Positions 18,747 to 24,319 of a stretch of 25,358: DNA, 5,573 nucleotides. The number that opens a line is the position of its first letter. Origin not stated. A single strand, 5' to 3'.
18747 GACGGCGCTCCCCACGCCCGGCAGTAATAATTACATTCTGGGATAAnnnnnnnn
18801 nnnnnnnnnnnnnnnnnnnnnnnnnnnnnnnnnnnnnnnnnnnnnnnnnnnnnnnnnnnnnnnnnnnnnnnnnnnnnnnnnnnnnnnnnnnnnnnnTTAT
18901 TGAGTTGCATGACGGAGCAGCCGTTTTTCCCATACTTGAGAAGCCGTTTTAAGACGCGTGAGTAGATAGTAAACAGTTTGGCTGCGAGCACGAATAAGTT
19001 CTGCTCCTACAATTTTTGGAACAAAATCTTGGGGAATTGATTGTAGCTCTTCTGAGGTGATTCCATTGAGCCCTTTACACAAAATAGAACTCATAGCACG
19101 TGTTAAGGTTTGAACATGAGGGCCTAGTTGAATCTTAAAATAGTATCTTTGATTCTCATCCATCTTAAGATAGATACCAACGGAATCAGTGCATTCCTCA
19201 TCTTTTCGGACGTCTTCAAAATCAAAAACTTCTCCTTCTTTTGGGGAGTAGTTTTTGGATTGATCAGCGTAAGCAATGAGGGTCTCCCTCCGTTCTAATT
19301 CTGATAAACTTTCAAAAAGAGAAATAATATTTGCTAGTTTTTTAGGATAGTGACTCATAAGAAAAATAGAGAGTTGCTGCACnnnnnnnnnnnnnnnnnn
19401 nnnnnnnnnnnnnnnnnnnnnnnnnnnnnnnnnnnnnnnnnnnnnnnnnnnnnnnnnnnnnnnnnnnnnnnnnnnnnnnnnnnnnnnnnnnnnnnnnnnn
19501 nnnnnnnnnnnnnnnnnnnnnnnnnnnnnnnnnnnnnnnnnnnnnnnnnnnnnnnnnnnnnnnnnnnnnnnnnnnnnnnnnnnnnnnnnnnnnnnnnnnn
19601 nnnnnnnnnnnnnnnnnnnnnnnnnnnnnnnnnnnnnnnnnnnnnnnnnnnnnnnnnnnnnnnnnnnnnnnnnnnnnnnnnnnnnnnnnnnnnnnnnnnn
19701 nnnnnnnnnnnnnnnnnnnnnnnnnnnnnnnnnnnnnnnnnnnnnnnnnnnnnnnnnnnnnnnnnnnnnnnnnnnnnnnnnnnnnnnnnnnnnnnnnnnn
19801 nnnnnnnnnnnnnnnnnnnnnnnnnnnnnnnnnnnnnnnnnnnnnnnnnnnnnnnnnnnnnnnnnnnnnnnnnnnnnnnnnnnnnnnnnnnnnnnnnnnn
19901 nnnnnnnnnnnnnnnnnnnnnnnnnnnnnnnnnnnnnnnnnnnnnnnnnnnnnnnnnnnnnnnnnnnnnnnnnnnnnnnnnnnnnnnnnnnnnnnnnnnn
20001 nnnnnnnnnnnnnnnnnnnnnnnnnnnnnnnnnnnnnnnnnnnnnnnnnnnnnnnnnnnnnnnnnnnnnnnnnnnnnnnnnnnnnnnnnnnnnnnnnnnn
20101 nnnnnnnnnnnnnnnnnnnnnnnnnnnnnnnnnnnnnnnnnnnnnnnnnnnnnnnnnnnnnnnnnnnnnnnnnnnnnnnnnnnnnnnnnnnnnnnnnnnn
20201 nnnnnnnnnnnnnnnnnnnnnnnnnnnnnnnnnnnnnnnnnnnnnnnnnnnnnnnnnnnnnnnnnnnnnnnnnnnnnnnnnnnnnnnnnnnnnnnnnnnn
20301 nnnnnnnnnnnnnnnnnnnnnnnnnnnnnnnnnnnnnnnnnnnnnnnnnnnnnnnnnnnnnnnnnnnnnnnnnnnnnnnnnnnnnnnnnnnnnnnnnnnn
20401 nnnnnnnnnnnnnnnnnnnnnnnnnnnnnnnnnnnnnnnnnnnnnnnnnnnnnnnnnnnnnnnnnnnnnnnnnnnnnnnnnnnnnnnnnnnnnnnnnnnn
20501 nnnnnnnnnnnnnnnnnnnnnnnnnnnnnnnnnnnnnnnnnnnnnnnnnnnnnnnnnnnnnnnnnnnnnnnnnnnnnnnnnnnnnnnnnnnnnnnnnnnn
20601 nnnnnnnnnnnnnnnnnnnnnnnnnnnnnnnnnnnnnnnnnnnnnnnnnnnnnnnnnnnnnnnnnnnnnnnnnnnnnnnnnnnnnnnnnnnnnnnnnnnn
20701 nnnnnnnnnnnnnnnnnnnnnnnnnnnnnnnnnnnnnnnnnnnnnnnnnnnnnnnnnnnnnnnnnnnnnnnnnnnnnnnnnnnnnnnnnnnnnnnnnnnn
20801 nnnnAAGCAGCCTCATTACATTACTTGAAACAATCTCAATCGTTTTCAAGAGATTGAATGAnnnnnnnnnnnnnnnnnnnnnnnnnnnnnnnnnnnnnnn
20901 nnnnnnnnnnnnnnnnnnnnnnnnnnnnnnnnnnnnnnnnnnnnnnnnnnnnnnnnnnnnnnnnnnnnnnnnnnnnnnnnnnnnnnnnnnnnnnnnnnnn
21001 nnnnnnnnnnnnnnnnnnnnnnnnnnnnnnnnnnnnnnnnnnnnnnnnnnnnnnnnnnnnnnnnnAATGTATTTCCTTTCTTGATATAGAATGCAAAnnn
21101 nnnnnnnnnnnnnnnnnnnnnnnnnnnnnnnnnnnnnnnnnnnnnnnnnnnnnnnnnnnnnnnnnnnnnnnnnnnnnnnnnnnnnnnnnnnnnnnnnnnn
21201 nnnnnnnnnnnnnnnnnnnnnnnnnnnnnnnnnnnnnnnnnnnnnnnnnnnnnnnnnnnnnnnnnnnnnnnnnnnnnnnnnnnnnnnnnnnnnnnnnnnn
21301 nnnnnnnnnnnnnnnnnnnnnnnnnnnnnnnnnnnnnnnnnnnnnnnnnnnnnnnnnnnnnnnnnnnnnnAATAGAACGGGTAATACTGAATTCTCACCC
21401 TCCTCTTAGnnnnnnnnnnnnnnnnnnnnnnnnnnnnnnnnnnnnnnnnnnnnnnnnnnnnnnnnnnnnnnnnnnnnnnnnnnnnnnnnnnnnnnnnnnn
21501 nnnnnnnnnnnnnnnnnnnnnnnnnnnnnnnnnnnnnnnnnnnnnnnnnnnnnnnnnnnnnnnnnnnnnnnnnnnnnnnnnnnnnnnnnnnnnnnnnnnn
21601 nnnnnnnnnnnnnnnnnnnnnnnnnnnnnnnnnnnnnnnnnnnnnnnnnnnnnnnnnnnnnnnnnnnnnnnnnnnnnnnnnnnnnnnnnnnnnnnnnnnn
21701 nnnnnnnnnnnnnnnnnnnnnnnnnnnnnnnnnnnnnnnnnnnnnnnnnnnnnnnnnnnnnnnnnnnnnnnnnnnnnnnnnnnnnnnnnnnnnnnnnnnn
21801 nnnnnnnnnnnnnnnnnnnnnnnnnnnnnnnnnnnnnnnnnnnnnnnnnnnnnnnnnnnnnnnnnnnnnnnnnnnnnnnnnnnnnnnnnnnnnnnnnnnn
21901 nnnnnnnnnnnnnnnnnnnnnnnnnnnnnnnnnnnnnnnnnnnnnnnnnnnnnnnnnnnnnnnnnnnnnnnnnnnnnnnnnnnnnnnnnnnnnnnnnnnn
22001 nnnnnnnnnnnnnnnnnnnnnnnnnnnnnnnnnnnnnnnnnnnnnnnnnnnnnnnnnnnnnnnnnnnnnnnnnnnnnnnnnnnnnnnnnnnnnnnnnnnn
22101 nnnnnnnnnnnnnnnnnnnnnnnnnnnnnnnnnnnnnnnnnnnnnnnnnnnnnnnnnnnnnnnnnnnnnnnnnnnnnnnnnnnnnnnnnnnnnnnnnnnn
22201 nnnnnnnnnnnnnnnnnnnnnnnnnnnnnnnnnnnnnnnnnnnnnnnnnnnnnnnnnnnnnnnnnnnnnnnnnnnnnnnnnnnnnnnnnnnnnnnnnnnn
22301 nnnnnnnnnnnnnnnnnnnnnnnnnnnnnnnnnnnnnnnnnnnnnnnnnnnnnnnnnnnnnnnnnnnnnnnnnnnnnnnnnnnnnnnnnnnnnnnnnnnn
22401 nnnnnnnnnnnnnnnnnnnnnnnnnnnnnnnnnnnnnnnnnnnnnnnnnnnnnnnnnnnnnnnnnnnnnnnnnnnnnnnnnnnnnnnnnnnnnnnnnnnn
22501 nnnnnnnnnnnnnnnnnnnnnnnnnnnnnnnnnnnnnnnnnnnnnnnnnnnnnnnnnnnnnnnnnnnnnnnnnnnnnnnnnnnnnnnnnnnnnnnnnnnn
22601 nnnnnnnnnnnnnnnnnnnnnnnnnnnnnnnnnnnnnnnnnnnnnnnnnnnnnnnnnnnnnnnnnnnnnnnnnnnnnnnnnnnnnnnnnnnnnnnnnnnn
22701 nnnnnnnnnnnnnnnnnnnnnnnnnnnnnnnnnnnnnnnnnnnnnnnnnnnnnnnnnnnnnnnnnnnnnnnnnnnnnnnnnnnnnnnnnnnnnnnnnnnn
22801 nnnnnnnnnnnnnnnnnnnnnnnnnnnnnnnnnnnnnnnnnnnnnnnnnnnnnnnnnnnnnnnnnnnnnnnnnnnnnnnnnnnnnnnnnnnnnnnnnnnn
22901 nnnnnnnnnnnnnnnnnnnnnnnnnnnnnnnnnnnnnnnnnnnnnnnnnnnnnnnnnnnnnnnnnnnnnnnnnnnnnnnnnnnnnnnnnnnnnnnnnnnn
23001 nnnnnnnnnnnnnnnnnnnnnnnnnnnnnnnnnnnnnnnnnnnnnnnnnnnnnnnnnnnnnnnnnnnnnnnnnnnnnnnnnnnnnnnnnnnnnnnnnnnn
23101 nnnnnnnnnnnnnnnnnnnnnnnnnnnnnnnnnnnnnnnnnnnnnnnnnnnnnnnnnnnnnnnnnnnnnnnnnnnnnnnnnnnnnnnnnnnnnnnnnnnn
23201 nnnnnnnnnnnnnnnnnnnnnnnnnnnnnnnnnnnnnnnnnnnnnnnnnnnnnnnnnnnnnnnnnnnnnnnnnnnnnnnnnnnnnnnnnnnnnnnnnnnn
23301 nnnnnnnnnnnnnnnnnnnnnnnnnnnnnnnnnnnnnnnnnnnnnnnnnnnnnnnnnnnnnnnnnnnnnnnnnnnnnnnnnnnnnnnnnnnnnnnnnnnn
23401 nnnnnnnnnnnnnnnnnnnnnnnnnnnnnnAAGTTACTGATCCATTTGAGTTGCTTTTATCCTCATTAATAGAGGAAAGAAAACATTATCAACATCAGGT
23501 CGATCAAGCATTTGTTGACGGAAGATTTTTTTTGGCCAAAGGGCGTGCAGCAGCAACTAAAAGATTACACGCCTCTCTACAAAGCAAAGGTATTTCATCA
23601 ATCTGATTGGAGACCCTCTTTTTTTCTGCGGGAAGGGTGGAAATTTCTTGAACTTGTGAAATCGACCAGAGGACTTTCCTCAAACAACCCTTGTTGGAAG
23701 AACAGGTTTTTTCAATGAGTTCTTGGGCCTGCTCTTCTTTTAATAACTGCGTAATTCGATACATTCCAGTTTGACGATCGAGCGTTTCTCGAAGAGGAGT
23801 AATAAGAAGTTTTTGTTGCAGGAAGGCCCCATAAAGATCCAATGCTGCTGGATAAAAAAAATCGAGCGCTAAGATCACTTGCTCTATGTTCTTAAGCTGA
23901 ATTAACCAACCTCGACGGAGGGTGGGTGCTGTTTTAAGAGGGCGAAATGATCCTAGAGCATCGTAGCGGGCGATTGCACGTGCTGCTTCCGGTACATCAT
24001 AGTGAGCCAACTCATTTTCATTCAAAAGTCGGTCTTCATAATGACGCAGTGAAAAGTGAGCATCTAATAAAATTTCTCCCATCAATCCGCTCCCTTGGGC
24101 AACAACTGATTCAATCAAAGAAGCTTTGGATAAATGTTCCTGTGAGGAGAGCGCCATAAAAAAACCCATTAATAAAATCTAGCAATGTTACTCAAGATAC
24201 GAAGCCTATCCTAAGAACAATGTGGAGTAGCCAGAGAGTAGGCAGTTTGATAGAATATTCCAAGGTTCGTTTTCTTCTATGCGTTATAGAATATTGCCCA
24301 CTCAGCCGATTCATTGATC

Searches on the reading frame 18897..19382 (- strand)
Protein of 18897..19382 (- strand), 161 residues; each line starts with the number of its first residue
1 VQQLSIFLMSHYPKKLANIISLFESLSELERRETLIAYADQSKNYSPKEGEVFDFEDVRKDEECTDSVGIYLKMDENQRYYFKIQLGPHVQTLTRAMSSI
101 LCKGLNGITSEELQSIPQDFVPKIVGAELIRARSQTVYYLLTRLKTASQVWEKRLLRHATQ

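Call 29: search_protein_families(library=pfam, proteins=[window:18897-19382:-], max_evalue=0.01)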
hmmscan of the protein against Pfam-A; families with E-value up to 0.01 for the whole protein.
window:18897-19382:- (161 aa): 1 family
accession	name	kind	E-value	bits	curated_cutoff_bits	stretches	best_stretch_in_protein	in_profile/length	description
PF02657.20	SufE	-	3.7e-05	23.9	27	1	23-146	4-120/121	Fe-S metabolism associated domain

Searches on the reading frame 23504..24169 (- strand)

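Call 29: search_protein_families(library=pfam, proteins=[window:23504-24169:-], max_evalue=0.01)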
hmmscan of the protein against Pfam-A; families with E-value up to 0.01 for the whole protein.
window:23504-24169:- (221 aa): 2 families
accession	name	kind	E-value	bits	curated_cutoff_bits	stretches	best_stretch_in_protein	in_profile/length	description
PF18009.6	Fer4_23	-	4.5e-22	78.7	27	1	120-209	3-81/82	4Fe-4S iron-sulfur cluster binding domain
PF18069.6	DR2241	-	1.6e-19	70.2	26.4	1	38-110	32-104/111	DR2241 stabilising domain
